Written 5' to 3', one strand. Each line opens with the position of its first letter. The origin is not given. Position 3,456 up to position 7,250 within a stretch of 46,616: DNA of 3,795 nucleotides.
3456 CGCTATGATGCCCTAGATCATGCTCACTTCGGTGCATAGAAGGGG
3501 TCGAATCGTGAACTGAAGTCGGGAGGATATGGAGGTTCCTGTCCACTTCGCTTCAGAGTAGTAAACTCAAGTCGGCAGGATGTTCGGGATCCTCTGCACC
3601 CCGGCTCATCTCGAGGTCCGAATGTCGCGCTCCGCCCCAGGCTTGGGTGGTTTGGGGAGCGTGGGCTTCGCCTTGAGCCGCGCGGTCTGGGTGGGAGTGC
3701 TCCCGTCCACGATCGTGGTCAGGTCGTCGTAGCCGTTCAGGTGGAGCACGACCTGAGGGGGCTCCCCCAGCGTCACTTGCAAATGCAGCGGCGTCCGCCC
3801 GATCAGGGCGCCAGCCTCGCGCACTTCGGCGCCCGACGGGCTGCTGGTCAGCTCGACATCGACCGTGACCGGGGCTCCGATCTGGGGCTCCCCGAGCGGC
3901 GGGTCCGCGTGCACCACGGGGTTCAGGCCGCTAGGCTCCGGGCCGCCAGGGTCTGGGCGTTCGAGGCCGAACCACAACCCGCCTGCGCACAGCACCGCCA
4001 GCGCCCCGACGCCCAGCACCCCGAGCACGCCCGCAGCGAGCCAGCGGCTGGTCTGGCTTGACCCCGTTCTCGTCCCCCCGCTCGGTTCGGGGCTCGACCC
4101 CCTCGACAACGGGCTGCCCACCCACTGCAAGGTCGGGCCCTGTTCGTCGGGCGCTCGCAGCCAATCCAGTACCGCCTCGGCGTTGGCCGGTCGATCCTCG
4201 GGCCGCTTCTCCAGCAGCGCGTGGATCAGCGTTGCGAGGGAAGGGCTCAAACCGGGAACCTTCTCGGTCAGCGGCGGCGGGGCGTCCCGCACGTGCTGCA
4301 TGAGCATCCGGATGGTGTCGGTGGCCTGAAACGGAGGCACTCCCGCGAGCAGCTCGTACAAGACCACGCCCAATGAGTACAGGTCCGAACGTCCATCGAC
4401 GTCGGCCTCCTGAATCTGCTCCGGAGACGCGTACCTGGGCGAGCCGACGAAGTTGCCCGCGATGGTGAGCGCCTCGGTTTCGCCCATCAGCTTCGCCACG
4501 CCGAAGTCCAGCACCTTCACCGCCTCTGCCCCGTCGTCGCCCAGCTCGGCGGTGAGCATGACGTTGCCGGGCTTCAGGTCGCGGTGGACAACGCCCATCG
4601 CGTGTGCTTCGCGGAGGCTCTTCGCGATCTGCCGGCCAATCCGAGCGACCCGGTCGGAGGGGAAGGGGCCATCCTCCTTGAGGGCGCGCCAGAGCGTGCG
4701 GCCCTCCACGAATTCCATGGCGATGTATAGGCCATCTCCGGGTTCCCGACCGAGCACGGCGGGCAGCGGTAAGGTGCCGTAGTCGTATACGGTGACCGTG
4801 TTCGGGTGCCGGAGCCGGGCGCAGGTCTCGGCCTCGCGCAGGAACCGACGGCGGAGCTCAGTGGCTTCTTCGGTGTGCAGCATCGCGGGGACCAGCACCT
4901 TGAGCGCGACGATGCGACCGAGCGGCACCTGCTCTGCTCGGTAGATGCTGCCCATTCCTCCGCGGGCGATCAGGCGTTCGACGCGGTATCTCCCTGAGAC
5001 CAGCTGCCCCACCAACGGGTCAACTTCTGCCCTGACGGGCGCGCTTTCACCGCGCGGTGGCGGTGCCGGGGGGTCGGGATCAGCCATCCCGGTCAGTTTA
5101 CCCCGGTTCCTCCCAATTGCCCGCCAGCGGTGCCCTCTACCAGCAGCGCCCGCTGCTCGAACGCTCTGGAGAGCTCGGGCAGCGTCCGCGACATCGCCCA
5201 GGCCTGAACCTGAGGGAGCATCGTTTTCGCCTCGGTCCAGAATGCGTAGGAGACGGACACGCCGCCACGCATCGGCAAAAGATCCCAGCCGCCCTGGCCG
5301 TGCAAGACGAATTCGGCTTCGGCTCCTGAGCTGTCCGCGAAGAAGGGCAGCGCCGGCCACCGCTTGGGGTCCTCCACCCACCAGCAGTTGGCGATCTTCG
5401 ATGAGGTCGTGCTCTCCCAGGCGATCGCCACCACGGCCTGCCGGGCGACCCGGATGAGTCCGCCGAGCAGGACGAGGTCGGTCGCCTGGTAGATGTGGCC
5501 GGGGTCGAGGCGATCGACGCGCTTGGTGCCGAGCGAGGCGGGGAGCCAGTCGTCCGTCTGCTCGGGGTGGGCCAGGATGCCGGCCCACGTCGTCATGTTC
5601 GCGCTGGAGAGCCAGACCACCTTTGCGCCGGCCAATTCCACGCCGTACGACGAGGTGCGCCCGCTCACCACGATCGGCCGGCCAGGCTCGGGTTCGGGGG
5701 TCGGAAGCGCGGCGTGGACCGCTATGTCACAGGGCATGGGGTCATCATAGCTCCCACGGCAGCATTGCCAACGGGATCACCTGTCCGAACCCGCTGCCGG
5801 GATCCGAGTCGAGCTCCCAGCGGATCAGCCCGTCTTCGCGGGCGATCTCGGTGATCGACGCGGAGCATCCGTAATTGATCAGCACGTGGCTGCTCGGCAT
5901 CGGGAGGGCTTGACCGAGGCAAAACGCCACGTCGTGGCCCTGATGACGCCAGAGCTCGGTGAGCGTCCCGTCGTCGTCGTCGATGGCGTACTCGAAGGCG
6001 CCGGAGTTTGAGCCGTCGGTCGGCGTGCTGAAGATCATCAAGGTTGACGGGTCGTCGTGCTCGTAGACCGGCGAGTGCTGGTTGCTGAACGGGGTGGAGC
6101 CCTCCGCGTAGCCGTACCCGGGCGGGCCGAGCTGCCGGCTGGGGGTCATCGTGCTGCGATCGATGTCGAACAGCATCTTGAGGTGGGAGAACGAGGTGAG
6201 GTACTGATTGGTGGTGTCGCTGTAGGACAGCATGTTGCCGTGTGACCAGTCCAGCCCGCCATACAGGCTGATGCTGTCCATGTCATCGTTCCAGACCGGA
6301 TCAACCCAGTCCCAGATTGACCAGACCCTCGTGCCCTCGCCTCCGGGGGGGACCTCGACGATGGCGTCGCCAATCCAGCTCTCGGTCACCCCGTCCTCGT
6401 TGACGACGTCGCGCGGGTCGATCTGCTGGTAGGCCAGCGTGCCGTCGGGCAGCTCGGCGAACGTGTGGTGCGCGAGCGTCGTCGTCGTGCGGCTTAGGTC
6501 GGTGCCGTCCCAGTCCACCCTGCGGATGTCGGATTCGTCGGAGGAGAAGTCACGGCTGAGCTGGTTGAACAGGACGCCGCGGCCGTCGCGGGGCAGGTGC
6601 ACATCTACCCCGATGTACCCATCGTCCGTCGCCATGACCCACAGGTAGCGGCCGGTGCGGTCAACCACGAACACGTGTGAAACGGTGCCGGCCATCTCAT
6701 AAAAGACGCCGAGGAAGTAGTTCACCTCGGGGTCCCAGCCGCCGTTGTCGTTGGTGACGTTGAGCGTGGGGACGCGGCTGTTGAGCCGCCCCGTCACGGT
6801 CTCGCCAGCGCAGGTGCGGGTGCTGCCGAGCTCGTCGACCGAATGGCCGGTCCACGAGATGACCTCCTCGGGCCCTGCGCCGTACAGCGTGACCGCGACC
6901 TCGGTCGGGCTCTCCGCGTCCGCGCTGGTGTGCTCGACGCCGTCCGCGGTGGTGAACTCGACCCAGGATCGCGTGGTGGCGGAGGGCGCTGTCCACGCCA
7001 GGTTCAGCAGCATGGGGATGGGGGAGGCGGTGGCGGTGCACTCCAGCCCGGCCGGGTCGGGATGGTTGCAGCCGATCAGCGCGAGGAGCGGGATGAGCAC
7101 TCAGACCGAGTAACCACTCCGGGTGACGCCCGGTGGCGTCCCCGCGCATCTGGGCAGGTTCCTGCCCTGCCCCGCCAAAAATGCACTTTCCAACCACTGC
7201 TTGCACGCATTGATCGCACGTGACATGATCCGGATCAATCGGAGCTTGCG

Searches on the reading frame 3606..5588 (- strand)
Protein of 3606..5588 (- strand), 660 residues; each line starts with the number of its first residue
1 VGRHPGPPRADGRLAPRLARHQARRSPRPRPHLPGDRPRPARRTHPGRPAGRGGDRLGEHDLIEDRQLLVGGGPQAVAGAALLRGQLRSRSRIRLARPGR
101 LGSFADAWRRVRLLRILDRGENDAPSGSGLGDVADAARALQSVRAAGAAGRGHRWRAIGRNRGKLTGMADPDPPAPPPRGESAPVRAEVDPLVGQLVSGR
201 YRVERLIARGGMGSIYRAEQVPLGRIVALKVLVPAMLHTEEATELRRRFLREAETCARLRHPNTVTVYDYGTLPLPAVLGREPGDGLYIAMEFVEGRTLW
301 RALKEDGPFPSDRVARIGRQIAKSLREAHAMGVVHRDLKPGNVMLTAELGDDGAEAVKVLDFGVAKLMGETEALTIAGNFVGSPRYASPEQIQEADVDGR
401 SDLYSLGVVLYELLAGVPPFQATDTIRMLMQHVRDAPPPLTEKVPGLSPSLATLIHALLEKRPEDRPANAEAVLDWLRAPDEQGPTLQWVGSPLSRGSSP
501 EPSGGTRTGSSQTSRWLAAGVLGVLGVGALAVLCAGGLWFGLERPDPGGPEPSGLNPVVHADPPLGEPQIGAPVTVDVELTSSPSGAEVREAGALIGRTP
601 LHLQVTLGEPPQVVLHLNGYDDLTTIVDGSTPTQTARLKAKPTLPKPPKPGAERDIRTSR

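Call 57: search_protein_families(library=pfam, proteins=[window:3606-5588:-], max_evalue=0.00001)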
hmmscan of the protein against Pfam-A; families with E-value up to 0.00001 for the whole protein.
window:3606-5588:- (660 aa): 3 families
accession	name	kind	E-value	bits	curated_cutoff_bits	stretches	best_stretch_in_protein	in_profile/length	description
PF00069.31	Pkinase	-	3.3e-48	164.8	31.7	1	201-472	1-257/263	Protein kinase domain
PF07714.23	PK_Tyr_Ser-Thr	-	2e-28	99.9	23.1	1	203-469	3-251/258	Protein tyrosine and serine/threonine kinase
PF01636.29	APH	-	2.6e-06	27.8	23.2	0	315-365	152-197/239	Phosphotransferase enzyme family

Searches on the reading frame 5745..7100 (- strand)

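Call 38: search_protein_families(library=pfam, proteins=[window:5745-7100:-], max_evalue=0.00001)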
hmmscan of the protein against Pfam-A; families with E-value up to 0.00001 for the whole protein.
window:5745-7100:- (451 aa): 1 family
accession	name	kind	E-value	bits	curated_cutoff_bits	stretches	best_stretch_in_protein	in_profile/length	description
PF05935.17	Arylsulfotrans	-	6.7e-15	55.4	24.2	1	140-387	27-303/374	Arylsulfotransferase (ASST)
